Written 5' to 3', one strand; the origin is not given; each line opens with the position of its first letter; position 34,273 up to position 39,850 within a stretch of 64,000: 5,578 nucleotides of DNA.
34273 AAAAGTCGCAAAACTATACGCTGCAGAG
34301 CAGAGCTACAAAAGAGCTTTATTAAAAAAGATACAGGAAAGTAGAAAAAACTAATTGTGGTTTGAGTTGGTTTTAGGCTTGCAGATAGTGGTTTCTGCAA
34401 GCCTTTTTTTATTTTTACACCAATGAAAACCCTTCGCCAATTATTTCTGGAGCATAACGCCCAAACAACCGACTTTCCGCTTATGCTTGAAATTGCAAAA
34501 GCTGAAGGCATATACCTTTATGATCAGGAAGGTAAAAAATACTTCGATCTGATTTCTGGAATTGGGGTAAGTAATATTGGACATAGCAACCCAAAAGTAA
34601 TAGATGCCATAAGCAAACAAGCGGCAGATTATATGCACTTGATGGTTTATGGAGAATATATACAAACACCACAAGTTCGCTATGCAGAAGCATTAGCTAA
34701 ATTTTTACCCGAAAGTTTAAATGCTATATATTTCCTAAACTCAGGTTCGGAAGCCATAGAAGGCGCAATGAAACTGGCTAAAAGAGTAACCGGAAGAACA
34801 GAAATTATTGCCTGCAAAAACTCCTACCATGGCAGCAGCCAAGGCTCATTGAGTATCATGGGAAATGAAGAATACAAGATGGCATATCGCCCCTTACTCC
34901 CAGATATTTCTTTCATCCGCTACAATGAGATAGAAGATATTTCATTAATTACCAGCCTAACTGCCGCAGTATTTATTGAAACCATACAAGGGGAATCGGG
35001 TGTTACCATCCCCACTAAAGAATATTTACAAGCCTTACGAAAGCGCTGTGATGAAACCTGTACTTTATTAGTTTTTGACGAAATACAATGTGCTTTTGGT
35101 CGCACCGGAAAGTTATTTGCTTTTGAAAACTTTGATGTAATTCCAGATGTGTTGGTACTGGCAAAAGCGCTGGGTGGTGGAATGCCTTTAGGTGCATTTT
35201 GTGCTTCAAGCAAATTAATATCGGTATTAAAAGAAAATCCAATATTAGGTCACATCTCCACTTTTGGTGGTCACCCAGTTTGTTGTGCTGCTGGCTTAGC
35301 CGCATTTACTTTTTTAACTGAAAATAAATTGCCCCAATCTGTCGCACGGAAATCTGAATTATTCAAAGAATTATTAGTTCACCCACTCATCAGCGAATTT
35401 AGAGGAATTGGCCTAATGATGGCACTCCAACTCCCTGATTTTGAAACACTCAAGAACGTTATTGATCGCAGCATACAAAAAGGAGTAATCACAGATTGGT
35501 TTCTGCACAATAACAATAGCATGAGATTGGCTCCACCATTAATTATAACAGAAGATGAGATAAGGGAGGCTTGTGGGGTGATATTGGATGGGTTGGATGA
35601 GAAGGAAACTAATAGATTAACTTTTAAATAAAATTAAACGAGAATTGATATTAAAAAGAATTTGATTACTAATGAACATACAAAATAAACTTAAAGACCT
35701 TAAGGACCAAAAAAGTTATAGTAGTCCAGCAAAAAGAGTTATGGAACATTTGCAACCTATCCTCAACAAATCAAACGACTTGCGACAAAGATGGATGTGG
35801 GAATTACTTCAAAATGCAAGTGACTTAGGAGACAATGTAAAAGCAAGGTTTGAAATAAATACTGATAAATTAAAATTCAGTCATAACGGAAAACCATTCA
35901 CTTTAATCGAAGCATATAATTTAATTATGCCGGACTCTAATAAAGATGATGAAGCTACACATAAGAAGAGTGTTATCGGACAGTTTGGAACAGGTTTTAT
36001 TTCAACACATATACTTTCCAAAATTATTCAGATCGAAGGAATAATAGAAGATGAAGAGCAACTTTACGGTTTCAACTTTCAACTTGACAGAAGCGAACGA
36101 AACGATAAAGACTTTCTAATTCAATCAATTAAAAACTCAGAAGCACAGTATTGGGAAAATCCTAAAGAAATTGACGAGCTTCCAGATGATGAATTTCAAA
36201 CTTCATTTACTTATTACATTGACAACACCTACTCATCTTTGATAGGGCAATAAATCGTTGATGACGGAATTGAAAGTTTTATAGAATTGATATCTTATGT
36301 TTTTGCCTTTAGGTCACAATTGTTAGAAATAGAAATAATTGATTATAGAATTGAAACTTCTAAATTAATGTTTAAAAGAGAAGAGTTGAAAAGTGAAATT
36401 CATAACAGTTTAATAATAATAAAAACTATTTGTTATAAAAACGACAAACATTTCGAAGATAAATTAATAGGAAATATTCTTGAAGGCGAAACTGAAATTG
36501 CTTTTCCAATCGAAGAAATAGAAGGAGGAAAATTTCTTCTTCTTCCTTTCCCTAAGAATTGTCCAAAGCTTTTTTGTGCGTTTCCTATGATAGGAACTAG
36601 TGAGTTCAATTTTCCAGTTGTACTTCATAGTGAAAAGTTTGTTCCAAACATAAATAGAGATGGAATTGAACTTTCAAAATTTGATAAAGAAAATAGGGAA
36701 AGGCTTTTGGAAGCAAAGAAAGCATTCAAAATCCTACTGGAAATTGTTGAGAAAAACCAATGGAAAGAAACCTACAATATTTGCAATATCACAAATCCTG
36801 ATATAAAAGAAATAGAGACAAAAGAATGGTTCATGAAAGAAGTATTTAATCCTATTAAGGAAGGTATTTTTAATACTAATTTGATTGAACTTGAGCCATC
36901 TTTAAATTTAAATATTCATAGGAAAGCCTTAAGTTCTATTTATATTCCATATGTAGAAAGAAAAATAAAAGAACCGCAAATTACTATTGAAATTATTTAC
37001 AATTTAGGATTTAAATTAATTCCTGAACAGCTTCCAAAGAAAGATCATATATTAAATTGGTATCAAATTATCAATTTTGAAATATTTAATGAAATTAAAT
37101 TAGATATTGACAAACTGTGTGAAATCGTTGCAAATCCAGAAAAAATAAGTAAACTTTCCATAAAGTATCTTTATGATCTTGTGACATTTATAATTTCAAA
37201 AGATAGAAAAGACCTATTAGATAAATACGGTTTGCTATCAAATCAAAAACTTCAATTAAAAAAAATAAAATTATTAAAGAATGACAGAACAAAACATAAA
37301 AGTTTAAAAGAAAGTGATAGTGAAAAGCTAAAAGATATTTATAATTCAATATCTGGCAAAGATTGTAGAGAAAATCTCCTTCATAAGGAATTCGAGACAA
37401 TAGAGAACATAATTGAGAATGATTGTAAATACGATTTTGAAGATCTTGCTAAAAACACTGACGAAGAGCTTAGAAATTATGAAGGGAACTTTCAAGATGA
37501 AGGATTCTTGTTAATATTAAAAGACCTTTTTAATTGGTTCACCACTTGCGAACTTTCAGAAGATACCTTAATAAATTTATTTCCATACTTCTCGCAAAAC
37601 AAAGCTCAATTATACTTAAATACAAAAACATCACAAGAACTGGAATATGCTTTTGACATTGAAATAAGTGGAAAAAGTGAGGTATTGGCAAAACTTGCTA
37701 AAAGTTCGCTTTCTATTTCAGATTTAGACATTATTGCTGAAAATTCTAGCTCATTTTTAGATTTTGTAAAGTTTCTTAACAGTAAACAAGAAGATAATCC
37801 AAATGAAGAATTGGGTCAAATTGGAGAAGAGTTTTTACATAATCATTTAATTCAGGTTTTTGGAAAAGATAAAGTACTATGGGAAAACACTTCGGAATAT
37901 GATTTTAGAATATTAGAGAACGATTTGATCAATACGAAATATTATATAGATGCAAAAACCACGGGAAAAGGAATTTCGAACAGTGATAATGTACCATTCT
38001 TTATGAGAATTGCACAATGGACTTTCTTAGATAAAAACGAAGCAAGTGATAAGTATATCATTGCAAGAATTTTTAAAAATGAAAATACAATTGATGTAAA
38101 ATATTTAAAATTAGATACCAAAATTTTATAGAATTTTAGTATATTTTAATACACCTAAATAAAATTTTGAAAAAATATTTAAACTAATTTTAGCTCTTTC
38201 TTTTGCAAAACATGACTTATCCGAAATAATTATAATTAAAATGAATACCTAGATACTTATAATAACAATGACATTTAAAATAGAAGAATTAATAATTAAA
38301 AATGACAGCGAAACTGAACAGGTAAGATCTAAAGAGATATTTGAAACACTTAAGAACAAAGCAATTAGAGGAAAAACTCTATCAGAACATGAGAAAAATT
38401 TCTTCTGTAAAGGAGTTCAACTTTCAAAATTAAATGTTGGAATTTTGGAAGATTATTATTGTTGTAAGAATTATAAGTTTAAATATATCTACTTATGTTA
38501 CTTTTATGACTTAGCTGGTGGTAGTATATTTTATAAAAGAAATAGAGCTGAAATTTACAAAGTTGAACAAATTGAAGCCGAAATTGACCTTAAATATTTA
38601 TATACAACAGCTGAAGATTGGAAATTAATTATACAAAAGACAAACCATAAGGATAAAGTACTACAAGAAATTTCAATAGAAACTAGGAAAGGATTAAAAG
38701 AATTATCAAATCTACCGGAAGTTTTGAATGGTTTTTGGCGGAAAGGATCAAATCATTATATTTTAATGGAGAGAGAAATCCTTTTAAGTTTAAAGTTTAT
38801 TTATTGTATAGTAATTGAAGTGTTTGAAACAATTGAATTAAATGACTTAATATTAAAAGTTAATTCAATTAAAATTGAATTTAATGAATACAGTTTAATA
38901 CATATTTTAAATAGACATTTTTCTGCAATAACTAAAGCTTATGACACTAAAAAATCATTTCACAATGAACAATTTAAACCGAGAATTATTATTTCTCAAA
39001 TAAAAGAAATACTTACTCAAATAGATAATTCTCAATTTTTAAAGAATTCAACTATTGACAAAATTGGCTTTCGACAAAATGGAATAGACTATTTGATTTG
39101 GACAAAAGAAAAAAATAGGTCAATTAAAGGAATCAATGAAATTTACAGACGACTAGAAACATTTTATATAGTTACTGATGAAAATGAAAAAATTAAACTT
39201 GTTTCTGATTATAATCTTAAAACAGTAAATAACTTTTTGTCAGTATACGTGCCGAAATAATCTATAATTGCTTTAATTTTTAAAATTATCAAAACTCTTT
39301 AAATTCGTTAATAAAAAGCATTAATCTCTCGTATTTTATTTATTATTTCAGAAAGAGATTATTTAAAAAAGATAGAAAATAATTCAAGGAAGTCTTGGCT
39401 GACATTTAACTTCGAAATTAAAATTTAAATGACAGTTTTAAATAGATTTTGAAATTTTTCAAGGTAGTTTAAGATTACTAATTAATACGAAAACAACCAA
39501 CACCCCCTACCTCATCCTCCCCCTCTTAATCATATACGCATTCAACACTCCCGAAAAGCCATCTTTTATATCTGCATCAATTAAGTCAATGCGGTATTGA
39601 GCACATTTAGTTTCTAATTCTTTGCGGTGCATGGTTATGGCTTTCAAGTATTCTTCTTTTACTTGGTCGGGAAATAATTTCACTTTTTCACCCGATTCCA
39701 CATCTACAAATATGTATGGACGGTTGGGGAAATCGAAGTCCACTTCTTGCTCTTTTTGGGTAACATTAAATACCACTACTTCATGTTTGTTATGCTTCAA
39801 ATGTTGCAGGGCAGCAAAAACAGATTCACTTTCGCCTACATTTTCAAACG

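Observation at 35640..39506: AT-rich island carrying a NO VEIN-like GHKL ATPase / DUF3883 nuclease-fold gene and an unassignable partner: candidate uncharacterised defence-type module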

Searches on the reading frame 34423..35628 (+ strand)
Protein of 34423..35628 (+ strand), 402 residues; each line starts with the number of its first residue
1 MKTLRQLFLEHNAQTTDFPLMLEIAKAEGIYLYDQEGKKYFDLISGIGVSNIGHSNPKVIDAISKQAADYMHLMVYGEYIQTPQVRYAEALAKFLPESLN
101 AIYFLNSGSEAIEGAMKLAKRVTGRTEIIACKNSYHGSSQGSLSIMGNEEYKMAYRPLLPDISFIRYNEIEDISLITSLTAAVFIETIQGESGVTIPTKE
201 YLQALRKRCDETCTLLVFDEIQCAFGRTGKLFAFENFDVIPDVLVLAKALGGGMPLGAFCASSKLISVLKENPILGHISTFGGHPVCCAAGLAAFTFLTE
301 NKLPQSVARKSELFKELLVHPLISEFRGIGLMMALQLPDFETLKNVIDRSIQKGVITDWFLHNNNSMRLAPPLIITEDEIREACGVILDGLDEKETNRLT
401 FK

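Call 37: find_related_loci(query=window:34423-35628:+, collection=metagenome_contigs, flank=10000)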
Query window:34423-35628:+ (402 aa) in metagenome_contigs; peptide patterns used: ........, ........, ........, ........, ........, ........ (x = any residue, [..] = any of these).
186 stretches matched a pattern; 55 encode a relative of the query (tblastn E <= 1e-3); 55 distinct loci.
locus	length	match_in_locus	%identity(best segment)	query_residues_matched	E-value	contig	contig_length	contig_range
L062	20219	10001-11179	96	1-393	0e+0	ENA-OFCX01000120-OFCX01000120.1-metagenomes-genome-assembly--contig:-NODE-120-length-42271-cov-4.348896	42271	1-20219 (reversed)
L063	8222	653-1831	80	1-393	0e+0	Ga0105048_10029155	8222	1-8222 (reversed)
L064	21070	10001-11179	59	1-393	3e-161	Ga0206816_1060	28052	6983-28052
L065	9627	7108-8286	59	1-392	7e-161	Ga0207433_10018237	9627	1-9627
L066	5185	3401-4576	56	1-392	5e-157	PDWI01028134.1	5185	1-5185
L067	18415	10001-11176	56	1-392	8e-154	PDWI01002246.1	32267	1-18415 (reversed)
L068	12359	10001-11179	54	1-393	5e-152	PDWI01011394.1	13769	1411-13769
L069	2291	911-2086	55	1-392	1e-161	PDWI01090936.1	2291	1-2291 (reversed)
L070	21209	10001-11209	56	3-393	4e-149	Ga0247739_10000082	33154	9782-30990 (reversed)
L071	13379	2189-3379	53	1-397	6e-145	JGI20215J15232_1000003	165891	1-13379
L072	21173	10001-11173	53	4-393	1e-144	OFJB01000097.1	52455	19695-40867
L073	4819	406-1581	56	3-393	2e-144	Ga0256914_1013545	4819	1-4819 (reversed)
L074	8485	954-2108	56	4-387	2e-140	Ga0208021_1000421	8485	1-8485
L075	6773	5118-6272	55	4-387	3e-140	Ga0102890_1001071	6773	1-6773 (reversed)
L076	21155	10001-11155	55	4-387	1e-139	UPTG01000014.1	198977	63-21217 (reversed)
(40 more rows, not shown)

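Call 45: search_protein_families(library=pfam, proteins=[L062:11190-11921:-, L062:11926-13023:-, L062:13029-14945:-, L062:14935-17667:-, L062:11149-11568:+], max_evalue=0.01)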
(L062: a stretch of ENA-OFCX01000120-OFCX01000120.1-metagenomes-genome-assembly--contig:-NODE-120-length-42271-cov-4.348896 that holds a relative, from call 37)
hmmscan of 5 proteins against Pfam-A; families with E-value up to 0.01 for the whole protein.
L062:11190-11921:- (243 aa): 2 families
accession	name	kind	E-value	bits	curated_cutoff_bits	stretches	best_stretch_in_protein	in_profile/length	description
PF07505.17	DUF5131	-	4.4e-100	334.6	28.9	1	2-233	1-243/243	Protein of unknown function (DUF5131)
PF17338.8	GP88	-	1.4e-06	28.7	24.4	1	18-202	45-223/230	Gene product 88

L062:11926-13023:- (365 aa): 1 family
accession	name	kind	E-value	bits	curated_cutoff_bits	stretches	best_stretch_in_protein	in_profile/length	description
PF22560.2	GMT-wHTH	-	4.1e-10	40.4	27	1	270-345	3-79/82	GMT-like wHTH domain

L062:13029-14945:- (638 aa): 1 family
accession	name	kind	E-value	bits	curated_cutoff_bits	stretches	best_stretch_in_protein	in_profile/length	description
PF01555.25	N6_N4_Mtase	-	3.3e-40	138.8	26.7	1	120-441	1-210/221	DNA methylase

L062:14935-17667:- (910 aa): 3 families
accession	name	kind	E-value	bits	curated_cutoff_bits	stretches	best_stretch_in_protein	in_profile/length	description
PF19778.5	RE_endonuc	-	3.1e-31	107.8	23.4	1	777-890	2-106/108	Endonuclease domain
PF04851.21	ResIII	-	7.1e-15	55.7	22.5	1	8-234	6-162/164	Type III restriction enzyme, res subunit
PF00270.35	DEAD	-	7.6e-08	32.7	26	1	69-171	11-107/167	DEAD/DEAH box helicase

L062:11149-11568:+ (140 aa): 0 families

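Call 46: search_protein_families(library=padloc, proteins=[L062:11190-11921:-, L062:11926-13023:-, L062:13029-14945:-, L062:14935-17667:-, L062:11149-11568:+], max_evalue=0.01)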
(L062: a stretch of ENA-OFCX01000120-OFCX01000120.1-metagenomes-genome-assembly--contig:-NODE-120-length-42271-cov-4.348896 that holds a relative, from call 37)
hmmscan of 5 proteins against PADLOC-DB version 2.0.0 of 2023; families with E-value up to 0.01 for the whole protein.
L062:11190-11921:- (243 aa): 2 families
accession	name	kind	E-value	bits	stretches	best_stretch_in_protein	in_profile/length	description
PDLC04639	PDC-M41B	-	3.1e-127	420.9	1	1-235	2-235/241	-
PDLC04569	PDC-M30B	-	5.6e-126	417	1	2-236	3-236/241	-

L062:11926-13023:- (365 aa): 5 families
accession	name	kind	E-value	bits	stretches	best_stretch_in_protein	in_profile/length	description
PDLC04568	PDC-M30A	-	1.2e-129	430.9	1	2-355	4-358/368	-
PDLC04565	PDC-M30A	-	4e-56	188.8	1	85-337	3-256/284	-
PDLC04566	PDC-M30A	-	3.1e-46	156.1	1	8-353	9-349/372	-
PDLC04567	PDC-M30A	-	1.1e-09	35.8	1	10-309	12-333/381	-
PDLC04635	PDC-M41A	-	0.0033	15.4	1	13-179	12-187/298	-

L062:13029-14945:- (638 aa): 38 families (the best 25 are shown)
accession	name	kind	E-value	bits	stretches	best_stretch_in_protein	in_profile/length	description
PDLC03634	MTase_III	-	1.1e-177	590.7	1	16-630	9-609/621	Type III methyltransferase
PDLC03637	MTase_III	-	2.2e-143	476.6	1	21-485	48-496/513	Type III methyltransferase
PDLC03641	MTase_III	-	9e-116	386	1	20-546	15-529/657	Type III methyltransferase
PDLC03644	MTase_III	-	8.5e-114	379.2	1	86-447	27-386/542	Type III methyltransferase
PDLC03636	MTase_III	-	9.4e-77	257.1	2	168-427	89-384/575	Type III methyltransferase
PDLC03640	MTase_III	-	2e-75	252.4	2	96-259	42-205/654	Type III methyltransferase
PDLC03642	MTase_III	-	6.1e-67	224.5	1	48-446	31-401/528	Type III methyltransferase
PDLC03643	MTase_III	-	9.6e-52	174.6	1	179-446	1-270/465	Type III methyltransferase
PDLC03638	MTase_III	-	2e-45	153.4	2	172-427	428-656/816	Type III methyltransferase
PDLC03639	MTase_III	-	3.8e-44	149.1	2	93-291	83-255/639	Type III methyltransferase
PDLC03635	MTase_III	-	1.1e-42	144.7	3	171-255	264-352/708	Type III methyltransferase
PDLC03354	MTase_II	-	2e-42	143.7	1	93-462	51-384/425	Type II methyltransferase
PDLC03300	MTase_II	-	2.2e-34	116.9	2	90-257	4-167/302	Type II methyltransferase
PDLC03646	MTase_III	-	3e-32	109.4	3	313-448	696-830/1057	Type III methyltransferase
PDLC03278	MTase_II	-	8.8e-30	102.4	3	311-481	220-384/390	Type II methyltransferase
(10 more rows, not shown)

L062:14935-17667:- (910 aa): 6 families
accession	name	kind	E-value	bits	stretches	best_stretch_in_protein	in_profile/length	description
PDLC03647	REase_III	-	1.6e-167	557.5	2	1-573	2-591/989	Type III restriction enzyme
PDLC03649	REase_III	-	6.6e-68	227.5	2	4-570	7-575/973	Type III restriction enzyme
PDLC02706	PbeA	-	1.2e-08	32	1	78-183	291-397/722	PbeA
PDLC02707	PbeA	-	3.8e-05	20.5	1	75-173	271-368/672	PbeA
PDLC03648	REase_III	-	6.6e-05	19.2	1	489-527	318-356/871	Type III restriction enzyme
PDLC03653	REase_III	-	0.0088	12.2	0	470-525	414-469/883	Type III restriction enzyme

L062:11149-11568:+ (140 aa): 0 families

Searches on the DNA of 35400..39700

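Call 94: search_rna_families(source=window, start=35400, end=39700, threshold=evalue, max_evalue=1)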
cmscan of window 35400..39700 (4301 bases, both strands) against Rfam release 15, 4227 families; matches with E-value up to 1: 0.
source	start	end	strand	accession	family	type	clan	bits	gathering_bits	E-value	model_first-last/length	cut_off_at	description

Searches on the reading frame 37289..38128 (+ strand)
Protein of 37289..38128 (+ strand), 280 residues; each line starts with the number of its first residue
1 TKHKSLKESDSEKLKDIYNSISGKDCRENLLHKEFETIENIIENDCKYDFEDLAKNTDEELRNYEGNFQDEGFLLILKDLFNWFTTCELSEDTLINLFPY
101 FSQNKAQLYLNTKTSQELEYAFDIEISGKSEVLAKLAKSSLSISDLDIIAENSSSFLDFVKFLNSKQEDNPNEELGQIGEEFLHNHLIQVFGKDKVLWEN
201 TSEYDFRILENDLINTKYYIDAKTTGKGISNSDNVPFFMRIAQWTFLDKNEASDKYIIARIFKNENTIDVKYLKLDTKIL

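Call 86: search_protein_families(library=padloc, proteins=[window:37289-38128:+], max_evalue=0.001)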
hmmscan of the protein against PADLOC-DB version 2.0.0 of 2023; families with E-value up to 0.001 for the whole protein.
window:37289-38128:+ (280 aa): 0 families
